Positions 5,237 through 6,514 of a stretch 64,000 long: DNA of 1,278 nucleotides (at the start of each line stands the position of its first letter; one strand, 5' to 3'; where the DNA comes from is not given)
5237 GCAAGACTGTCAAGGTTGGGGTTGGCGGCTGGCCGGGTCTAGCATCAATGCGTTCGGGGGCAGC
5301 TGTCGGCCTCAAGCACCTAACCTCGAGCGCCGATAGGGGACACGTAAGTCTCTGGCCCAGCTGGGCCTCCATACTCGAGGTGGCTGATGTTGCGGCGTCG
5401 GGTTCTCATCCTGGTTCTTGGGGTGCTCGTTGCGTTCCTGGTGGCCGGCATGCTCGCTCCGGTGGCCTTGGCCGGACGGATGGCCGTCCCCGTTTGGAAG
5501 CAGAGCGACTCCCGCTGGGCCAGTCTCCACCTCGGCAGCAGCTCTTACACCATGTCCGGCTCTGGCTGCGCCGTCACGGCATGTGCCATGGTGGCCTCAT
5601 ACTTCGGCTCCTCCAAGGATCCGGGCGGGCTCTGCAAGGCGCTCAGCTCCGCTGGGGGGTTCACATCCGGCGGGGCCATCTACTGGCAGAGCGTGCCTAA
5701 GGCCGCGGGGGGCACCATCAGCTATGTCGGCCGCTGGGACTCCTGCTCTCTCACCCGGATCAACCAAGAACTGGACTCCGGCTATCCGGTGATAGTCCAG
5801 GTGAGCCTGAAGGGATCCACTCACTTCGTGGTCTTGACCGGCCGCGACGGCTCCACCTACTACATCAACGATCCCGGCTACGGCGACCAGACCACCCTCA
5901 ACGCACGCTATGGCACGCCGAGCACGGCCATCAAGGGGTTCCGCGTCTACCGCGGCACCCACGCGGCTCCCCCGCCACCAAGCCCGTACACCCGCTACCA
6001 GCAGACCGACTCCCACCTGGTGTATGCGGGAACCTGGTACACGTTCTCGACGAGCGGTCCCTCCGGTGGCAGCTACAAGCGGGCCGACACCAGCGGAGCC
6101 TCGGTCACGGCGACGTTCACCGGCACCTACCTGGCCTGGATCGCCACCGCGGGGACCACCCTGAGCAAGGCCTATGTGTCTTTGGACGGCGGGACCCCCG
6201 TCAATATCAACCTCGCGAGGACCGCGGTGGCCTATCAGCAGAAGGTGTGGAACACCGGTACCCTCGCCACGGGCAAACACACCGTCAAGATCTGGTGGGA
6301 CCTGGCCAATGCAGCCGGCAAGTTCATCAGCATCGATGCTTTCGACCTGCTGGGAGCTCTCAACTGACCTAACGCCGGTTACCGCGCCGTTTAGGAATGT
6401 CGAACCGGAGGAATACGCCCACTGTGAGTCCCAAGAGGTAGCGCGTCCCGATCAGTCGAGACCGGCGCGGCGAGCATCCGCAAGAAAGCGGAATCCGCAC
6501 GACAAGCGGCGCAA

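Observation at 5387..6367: Shared uncharacterised ~95-aa beta-rich module on two different secreted hydrolase-like proteins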

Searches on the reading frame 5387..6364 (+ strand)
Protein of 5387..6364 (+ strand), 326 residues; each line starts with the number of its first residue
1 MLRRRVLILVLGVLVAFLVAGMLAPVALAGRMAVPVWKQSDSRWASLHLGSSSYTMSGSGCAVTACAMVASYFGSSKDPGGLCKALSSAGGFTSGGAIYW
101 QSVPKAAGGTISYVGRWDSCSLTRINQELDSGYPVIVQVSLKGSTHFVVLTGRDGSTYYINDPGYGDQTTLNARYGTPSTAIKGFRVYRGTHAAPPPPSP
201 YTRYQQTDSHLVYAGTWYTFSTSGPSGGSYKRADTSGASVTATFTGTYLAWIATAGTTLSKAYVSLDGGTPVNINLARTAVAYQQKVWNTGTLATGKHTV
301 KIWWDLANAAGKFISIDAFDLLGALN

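Call 3: search_protein_families(library=pfam, proteins=[window:5387-6364:+], max_evalue=1)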
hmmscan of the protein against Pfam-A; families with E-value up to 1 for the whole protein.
window:5387-6364:+ (326 aa): 7 families
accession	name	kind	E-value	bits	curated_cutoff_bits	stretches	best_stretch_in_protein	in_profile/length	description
PF13529.12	Peptidase_C39_2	-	2.4e-14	54.5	24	1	34-163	3-142/143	Peptidase_C39 like family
PF17996.7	CE2_N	-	2.2e-05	24.9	27.9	1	232-303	14-81/108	Carbohydrate esterase 2 N-terminal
PF03412.21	Peptidase_C39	-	7.1e-05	23.1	22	1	57-168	9-110/133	Peptidase C39 family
PF12385.14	Peptidase_C70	-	0.00011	22.6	19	1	57-167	16-127/141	Papain-like cysteine protease AvrRpt2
PF01640.23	Peptidase_C10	-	0.021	15.5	26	0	124-164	144-185/194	Peptidase C10 family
PF14399.12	BtrH_N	-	0.031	15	29.7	1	123-163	80-134/134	Butirosin biosynthesis protein H, N-terminal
PF11814.14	DUF3335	-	0.15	12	25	1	119-166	116-168/206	Peptidase_C39 like family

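Call 4: search_protein_families(library=ncbifam, proteins=[window:5387-6364:+], max_evalue=1)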
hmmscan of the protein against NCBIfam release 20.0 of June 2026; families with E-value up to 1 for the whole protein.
window:5387-6364:+ (326 aa): 5 families
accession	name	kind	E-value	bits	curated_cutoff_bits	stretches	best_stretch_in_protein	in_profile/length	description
TIGR03796.1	NHLM_micro_ABC1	equivalog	0.0011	17.3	853.3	1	132-169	75-109/710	NHLP family bacteriocin export ABC transporter peptidase/permease/ATPase subunit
NF058616.2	C39_FapD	equivalog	0.0042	16.4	330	1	133-169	125-161/224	fibril amyloid maturation endopeptidase FapD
NF045998.1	cleave_ABC_plasm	equivalog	0.0072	14.6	500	1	127-168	69-110/673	Mbov_0121 family peptidase domain-containing ABC transporter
NF008686.0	PRK11705.1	equivalog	0.084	11.9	400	1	251-307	16-70/383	cyclopropane fatty acyl phospholipid synthase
NF050078.1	pilus_FilB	exception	0.11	11.9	475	1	130-169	141-180/277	putative pilus system C39 family peptidase FilB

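Call 28: find_homologous_proteins(query=window:5387-6364:+, max_evalue=0.00001)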
Query window:5387-6364:+ (326 aa): 199 proteins with E <= 0.00001 among 8000 candidates; the best 120 are listed.
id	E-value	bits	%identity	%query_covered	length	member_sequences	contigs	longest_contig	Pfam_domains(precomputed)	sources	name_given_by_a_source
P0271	4.1e-197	672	92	100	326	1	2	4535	PF13529.14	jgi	jgi:hypothetical protein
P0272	5.6e-197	671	92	100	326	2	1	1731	PF13529.14,PF17996.8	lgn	-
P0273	9.9e-190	648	88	100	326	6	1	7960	PF13529.14,PF17996.8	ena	-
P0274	2.1e-173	594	82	100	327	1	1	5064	PF13529.14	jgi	jgi:hypothetical protein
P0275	1.6e-172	591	70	92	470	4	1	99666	PF12385.15,PF13529.14,PF17996.8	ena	-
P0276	2.0e-167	574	83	96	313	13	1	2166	PF13529.14,PF17996.8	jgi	-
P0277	6.9e-153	526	65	99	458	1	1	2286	PF13529.14,PF17996.8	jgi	jgi:hypothetical protein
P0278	1.6e-134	466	70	90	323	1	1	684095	PF13529.14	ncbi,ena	-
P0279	7.7e-131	454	67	94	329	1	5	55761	PF13529.14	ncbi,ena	-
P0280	2.5e-129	449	65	90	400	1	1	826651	PF13529.14,PF03412.22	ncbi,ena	-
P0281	1.5e-124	433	56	83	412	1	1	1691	PF13529.14,PF17996.8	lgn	-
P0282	1.4e-119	417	65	39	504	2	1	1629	PF17996.8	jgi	-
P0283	2.3e-119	416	59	99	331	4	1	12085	PF13529.14,PF03412.22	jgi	jgi:hypothetical protein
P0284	1.0e-115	404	58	99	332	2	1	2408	PF13529.14,PF03412.22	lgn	-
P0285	1.1e-113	398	59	97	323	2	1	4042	PF13529.14,PF03412.22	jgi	jgi:hypothetical protein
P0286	1.4e-111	391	73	40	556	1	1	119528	PF00877.26,PF17996.8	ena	-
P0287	3.3e-111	390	56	99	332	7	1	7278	PF13529.14,PF03412.22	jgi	jgi:hypothetical protein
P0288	3.0e-110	386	59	90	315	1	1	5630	PF13529.14,PF03412.22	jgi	jgi:hypothetical protein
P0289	5.2e-110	386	67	38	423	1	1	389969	PF02747.21,PF16990.12,PF17996.8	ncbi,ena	-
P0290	5.6e-109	382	57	99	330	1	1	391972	PF13529.14,PF03412.22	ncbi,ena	-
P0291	1.8e-108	381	54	53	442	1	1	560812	PF17996.8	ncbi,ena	-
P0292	4.0e-108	379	73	40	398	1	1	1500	PF17996.8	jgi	jgi:hypothetical protein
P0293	4.9e-108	379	54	99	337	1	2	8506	PF13529.14,PF03412.22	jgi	jgi:Peptidase_C39 like family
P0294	9.2e-108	378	67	41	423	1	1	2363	PF17996.8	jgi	jgi:hypothetical protein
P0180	6.4e-107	375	71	40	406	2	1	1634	PF17996.8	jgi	jgi:hypothetical protein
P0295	6.8e-107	375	66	41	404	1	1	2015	PF02747.21,PF17996.8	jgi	jgi:hypothetical protein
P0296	6.3e-106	372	72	68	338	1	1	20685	PF13529.14,PF03412.22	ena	-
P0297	2.4e-105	370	67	79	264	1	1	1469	PF13529.14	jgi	jgi:hypothetical protein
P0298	1.1e-104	368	67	43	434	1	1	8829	PF17996.8,PF00188.33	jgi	jgi:hypothetical protein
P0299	4.3e-102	360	55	94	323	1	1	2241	PF13529.14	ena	-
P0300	2.2e-101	357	73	38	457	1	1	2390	PF17996.8,PF00188.33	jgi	jgi:uncharacterized protein YkwD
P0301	2.0e-100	354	70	44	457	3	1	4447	PF17996.8,PF00188.33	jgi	jgi:hypothetical protein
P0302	2.0e-99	351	67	34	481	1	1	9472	PF17996.8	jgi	jgi:hypothetical protein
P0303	1.4e-97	345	66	40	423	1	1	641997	PF17996.8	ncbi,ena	-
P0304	4.6e-97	343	68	41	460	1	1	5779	PF17996.8,PF00188.33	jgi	jgi:hypothetical protein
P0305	1.2e-94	335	64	40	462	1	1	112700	PF17996.8,PF00188.33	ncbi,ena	-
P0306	2.6e-92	327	68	38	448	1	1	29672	PF17996.8,PF00188.33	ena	-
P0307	2.2e-91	324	45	69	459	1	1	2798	PF17996.8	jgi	jgi:hypothetical protein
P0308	2.0e-90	321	69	38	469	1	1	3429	PF17996.8,PF00188.33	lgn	-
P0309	8.8e-89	316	70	38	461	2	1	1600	PF17996.8,PF00188.33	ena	-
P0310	1.6e-88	315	68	41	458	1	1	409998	PF17996.8,PF00188.33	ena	-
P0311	7.9e-87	309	57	38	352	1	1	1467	PF17996.8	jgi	jgi:hypothetical protein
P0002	1.6e-85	305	69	40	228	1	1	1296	PF17996.8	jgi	jgi:hypothetical protein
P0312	3.9e-85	304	66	41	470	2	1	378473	PF17996.8,PF00188.33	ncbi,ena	-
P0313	1.5e-84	302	66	65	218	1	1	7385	PF13529.14,PF03412.22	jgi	jgi:ABC-type bacteriocin/lantibiotic exporter with double-glycine peptidase domain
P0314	3.4e-84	301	70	38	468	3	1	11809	PF17996.8,PF00188.33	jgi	-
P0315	7.4e-84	300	65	40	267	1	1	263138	PF17996.8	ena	-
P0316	1.0e-81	293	66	42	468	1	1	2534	PF17996.8,PF00188.33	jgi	jgi:uncharacterized protein YkwD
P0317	1.5e-81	292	69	44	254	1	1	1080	PF17996.8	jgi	jgi:hypothetical protein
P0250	2.3e-81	291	63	39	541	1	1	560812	PF17996.8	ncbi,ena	-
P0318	3.7e-81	291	66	38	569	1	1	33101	PF01833.31,PF17996.8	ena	-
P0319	2.5e-79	285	77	38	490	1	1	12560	PF17996.8,PF00188.33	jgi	jgi:uncharacterized protein YkwD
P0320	6.1e-79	283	70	38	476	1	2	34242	PF17996.8,PF00188.33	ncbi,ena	-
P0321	1.6e-77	279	65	69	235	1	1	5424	PF13529.14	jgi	jgi:hypothetical protein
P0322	6.7e-77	277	62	44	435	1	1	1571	PF17996.8,PF00188.33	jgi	jgi:uncharacterized protein YkwD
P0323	7.6e-77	277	68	40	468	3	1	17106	PF01551.30,PF17996.8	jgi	jgi:murein DD-endopeptidase MepM/ murein hydrolase activator NlpD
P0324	7.6e-76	273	67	40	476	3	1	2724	PF01551.30,PF17996.8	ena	-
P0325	8.3e-76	273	72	38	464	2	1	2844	PF01551.30,PF17996.8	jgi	jgi:murein DD-endopeptidase MepM/ murein hydrolase activator NlpD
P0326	3.0e-75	271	57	45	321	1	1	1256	PF17996.8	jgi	jgi:bacillopeptidase F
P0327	2.1e-73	265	68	38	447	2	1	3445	PF17996.8,PF00188.33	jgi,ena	-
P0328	8.1e-73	263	68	40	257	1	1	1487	PF17996.8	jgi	jgi:hypothetical protein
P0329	9.5e-73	263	66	54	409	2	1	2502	PF13529.14,PF00395.26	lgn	-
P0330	3.4e-72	261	67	40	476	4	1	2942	PF01551.30,PF17996.8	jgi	jgi:murein DD-endopeptidase MepM/ murein hydrolase activator NlpD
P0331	3.7e-72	261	57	49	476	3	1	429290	PF01551.30,PF17996.8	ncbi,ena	-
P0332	1.1e-71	260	70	38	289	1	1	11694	PF17996.8,PF00188.33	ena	-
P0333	4.0e-71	258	60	38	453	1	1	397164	PF01833.31,PF17996.8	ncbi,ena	-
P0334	5.2e-71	257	62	53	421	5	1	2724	PF13529.14,PF00395.26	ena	-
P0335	9.1e-71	257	68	40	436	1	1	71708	PF17996.8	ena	-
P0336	1.9e-69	252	65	38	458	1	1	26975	PF17996.8,PF00188.33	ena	-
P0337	8.1e-68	247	61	58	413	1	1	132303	PF13529.14,PF00395.26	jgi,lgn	-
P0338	6.0e-67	244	79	41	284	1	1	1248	PF01833.31,PF17996.8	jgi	jgi:hypothetical protein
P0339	9.1e-66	240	65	29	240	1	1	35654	PF17996.8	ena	-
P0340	1.6e-64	236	68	35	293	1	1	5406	PF17996.8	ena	-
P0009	5.6e-62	228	73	40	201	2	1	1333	PF17996.8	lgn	-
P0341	5.2e-61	225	52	40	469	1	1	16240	PF17996.8,PF00188.33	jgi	jgi:uncharacterized protein YkwD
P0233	1.0e-58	217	42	38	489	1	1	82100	PF17996.8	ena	-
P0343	7.3e-58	214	58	45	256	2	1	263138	PF17996.8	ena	-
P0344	2.1e-57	213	46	39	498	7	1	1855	PF01833.31,PF17996.8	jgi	jgi:hypothetical protein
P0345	8.3e-57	211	82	38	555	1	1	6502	PF08486.16,PF17996.8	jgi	jgi:stage II sporulation protein D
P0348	5.7e-56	208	66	44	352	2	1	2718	PF13529.14,PF00395.26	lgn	-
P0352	7.7e-55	204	77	39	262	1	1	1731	PF17996.8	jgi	jgi:hypothetical protein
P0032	7.3e-53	198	75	38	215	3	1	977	PF17996.8,PF00188.33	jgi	jgi:hypothetical protein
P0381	1.1e-48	184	76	38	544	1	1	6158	PF08486.16,PF17996.8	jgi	jgi:stage II sporulation protein D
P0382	1.3e-48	184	52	57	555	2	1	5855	PF18885.7,PF25275.2,PF13529.14,PF18998.7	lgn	-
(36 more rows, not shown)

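Call 29: find_encoding_contigs(protein=window:5387-6364:+, flank=6000, max_places=4)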
Protein window:5387-6364:+ (326 aa): no gene with exactly this product is on record in the collection.

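Call 30: find_related_loci(query=window:5387-6364:+, collection=genome_contigs, flank=6000)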
Query window:5387-6364:+ (326 aa) in genome_contigs; peptide patterns used: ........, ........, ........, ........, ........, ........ (x = any residue, [..] = any of these).
37 stretches matched a pattern; 15 encode a relative of the query (tblastn E <= 1e-3); 13 distinct loci.
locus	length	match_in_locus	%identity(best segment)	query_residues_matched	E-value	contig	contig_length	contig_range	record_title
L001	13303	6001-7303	89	31-326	6e-107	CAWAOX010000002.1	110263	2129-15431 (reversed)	MAG: uncultured Actinomycetota bacterium isolate MFD02979.bin.1.129 genome assembly, contig: contig_10672, whole genome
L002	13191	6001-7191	72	192-326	5e-56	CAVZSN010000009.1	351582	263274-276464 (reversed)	MAG: uncultured Actinomycetota bacterium isolate MFD00709.bin.2.159 genome assembly, contig: contig_60976, whole genome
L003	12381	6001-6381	68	200-326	1e-52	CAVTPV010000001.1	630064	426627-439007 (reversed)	MAG: uncultured Actinomycetota bacterium isolate MFD00905.bin.2.193 genome assembly, contig: contig_12090, whole genome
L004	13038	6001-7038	70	197-326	5e-50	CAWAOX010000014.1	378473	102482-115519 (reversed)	MAG: uncultured Actinomycetota bacterium isolate MFD02979.bin.1.129 genome assembly, contig: contig_39283, whole genome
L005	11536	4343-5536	73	192-326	3e-56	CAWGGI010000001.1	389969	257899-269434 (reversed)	MAG: uncultured Actinomycetota bacterium isolate MFD02979.bin.2.61 genome assembly, contig: contig_110904, whole genome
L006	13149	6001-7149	55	201-326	7e-40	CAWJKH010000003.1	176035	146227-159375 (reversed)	MAG: uncultured Actinomycetota bacterium isolate MFD05942.bin.2.111 genome assembly, contig: contig_30711, whole genome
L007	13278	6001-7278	57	155-326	2e-39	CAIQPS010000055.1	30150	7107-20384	MAG: uncultured actinobacterium isolate LaPlata_bin-3933 genome assembly, contig: bin-3933:055/169, whole genome shotgun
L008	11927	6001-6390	56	203-326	6e-38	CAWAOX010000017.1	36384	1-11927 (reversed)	MAG: uncultured Actinomycetota bacterium isolate MFD02979.bin.1.129 genome assembly, contig: contig_58210, whole genome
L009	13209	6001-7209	44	182-326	2e-28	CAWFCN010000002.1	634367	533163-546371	MAG: uncultured Actinomycetes bacterium isolate MFD04716.bin.1.353 genome assembly, contig: contig_11764, whole genome s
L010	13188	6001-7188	43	165-325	1e-26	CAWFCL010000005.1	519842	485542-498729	MAG: uncultured Actinomycetes bacterium isolate MFD04716.bin.2.190 genome assembly, contig: contig_33566, whole genome s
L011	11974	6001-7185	47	198-325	6e-26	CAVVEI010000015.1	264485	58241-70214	MAG: uncultured Actinomycetes bacterium isolate MFD04716.bin.2.57 genome assembly, contig: contig_68356, whole genome sh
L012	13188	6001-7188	34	166-326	9e-21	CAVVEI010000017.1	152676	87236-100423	MAG: uncultured Actinomycetes bacterium isolate MFD04716.bin.2.57 genome assembly, contig: contig_70298, whole genome sh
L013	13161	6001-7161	70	202-325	6e-22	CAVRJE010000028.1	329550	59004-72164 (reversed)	MAG: uncultured Actinomycetota bacterium isolate MFD05942.bin.2.329 genome assembly, contig: contig_9616, whole genome s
